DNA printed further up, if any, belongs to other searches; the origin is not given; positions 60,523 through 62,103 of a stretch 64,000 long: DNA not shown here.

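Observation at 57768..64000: TBDR / two-subunit aconitase X / CrtI-like oxidoreductase / MFS cluster: a candidate uncharacterised catabolic pathway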

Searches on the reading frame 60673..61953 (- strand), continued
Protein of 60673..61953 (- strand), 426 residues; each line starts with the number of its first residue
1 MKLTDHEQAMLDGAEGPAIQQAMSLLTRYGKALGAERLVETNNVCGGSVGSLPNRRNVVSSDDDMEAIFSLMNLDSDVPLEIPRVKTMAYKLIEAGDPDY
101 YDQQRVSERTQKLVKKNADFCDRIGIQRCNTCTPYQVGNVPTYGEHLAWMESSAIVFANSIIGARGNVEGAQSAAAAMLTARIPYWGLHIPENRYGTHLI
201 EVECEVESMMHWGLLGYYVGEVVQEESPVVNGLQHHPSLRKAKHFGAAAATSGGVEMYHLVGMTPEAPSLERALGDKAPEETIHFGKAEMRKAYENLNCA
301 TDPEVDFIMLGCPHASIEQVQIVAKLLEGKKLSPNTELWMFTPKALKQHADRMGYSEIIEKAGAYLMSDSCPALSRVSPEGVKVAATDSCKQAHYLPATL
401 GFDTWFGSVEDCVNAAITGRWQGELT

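Call 61: find_encoding_contigs(protein=P0113, flank=8000, max_places=1)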
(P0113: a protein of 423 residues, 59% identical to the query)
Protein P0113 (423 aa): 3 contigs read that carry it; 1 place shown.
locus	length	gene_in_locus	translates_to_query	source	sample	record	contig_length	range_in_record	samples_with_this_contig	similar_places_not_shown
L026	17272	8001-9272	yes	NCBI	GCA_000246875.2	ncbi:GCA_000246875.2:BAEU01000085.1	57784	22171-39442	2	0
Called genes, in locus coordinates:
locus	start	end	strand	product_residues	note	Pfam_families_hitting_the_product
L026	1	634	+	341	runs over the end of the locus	PF03480:DctP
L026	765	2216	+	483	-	PF00171:Aldedh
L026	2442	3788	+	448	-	PF07992:Pyr_redox_2 (weak), PF00890:FAD_binding_2, PF01134:GIDA (weak), PF01266:DAO, PF12831:FAD_oxidored, PF13450:NAD_binding_8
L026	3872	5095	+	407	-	PF16868:NMT1_3, PF09084:NMT1 (weak)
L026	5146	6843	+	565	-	PF00920:ILVD_EDD_N, PF24877:ILV_EDD_C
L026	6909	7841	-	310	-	PF00126:HTH_1, PF03466:LysR_substrate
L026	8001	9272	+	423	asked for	PF04412:AcnX, PF28403:AcnX_2nd, PF28406:AcnX_3rd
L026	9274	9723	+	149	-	PF01989:AcnX_swivel_put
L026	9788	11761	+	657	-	PF06808:DctM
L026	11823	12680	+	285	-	PF02668:TauD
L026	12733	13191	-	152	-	PF22381:Staph_reg_Sar_Rot (weak), PF01047:MarR, PF12802:MarR_2, PF13412:HTH_24 (weak), PF13463:HTH_27, PF13601:HTH_34 (weak)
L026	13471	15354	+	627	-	PF00501:AMP-binding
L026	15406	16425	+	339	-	PF00196:GerE, PF08281:Sigma70_r4_2 (faint), PF13384:HTH_23 (faint)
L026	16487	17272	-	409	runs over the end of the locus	PF00144:Beta-lactamase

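Call 62: find_encoding_contigs(protein=P0110, flank=8000, max_places=1)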
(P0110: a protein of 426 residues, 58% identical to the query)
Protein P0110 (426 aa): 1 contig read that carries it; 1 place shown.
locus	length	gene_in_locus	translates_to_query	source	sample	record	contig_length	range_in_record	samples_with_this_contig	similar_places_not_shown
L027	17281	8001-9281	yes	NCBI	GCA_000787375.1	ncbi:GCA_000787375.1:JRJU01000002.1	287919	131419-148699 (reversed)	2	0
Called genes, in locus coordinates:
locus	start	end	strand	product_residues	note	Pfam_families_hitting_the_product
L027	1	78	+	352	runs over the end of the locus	PF01026:TatD_DNase (weak), PF04909:Amidohydro_2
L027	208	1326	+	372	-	PF16868:NMT1_3, PF09084:NMT1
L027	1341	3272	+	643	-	PF06808:DctM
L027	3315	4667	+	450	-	PF00501:AMP-binding, PF14535:AMP-binding_C_2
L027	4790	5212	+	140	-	PF13279:4HBT_2, PF03061:4HBT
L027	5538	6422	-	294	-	PF00126:HTH_1, PF03466:LysR_substrate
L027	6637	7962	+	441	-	PF07992:Pyr_redox_2 (faint), PF00890:FAD_binding_2 (weak), PF01266:DAO, PF12831:FAD_oxidored, PF13450:NAD_binding_8 (weak)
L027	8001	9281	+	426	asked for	PF04412:AcnX, PF28403:AcnX_2nd, PF28406:AcnX_3rd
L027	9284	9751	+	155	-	PF01989:AcnX_swivel_put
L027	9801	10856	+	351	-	PF03480:DctP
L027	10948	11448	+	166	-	PF04290:DctQ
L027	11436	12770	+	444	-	PF06808:DctM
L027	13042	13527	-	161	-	PF13404:HTH_AsnC-type, PF13412:HTH_24, PF01037:AsnC_trans_reg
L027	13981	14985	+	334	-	PF00355:Rieske, PF19298:KshA_C (weak), PF19112:VanA_C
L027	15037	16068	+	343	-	PF09084:NMT1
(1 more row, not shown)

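Call 64: search_protein_families(library=pfam, proteins=[L004:11724-12929:-, L004:12974-14530:+, L005:6350-7165:+, L005:9514-10443:-, L005:10440-11519:-, L008:1683-2948:+, L008:7188-8036:+, L008:11712-12536:+, L007:8619-9914:+, L021:3167-4474:+], max_evalue=0.0001)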
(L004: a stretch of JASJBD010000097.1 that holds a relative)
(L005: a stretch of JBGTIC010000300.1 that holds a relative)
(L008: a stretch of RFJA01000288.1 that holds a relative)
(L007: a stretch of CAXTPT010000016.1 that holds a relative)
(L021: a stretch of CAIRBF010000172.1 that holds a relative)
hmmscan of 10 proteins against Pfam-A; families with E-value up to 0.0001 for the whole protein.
L004:11724-12929:- (401 aa): 2 families
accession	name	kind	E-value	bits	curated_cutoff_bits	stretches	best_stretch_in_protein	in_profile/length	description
PF07690.21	MFS_1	-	2.4e-35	122.5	33.4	1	20-359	4-345/347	Major Facilitator Superfamily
PF00083.30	Sugar_tr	-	1.6e-11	44.3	22.3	1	45-190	44-194/452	Sugar (and other) transporter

L004:12974-14530:+ (518 aa): 1 family
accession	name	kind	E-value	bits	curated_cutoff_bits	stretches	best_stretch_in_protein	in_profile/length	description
PF07519.17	Tannase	-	2e-95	320.9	29.8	1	86-495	17-452/490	Tannase and feruloyl esterase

L005:6350-7165:+ (271 aa): 1 family
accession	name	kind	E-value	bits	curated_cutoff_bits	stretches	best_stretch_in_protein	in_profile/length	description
PF05721.19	PhyH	-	1e-32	114.6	22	1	19-225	1-212/213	Phytanoyl-CoA dioxygenase (PhyH)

L005:9514-10443:- (309 aa): 0 families

L005:10440-11519:- (359 aa): 2 families
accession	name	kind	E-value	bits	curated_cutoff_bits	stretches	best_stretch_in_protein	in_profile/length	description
PF07366.18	SnoaL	-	1.3e-34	119.1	28.4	2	231-358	6-126/126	SnoaL-like polyketide cyclase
PF12680.13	SnoaL_2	-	2.7e-21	76.5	27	2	231-340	4-97/102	SnoaL-like domain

L008:1683-2948:+ (421 aa): 1 family
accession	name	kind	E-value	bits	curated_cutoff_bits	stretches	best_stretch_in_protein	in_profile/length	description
PF07690.21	MFS_1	-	5.6e-18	65.4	33.4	1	28-341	2-320/347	Major Facilitator Superfamily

L008:7188-8036:+ (282 aa): 4 families
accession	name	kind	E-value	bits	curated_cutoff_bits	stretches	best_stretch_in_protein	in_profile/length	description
PF20434.5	BD-FAE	-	7.1e-28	98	26.8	1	55-158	1-109/215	BD-FAE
PF07859.19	Abhydrolase_3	-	3.1e-19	70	25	1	69-258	1-206/210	alpha/beta hydrolase fold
PF00135.34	COesterase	-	5.2e-10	39.3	27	1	55-158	88-203/515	Carboxylesterase family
PF00326.27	Peptidase_S9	-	8.2e-06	25.9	22.6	1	132-260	59-189/213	Prolyl oligopeptidase family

L008:11712-12536:+ (274 aa): 1 family
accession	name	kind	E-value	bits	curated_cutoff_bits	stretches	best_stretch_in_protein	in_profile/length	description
PF01557.24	FAA_hydrolase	-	6.4e-35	121.2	23.9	1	92-265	22-205/214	Fumarylacetoacetate (FAA) hydrolase C-terminal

L007:8619-9914:+ (431 aa): 0 families

L021:3167-4474:+ (435 aa): 0 families

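Call 68: list_cluster_members(proteins=[P0001, P0011])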
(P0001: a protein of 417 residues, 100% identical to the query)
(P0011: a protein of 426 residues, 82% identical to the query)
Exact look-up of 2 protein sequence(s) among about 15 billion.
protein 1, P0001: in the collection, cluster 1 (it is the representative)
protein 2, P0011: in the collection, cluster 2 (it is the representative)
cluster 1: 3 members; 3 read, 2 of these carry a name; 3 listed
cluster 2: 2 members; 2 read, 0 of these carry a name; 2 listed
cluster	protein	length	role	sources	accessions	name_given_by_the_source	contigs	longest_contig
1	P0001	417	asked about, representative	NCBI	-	-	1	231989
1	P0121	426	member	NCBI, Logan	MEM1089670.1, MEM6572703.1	MAG: aconitase X catalytic domain-containing protein [Pseudomonadota bacterium]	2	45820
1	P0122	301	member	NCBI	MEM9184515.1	MAG: aconitase X catalytic domain-containing protein, partial [Pseudomonadota bacterium]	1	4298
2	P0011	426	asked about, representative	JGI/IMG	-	-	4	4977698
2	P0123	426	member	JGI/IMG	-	-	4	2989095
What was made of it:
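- Tried and rejected: The cluster-member look-up gave no organism name (call 68).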
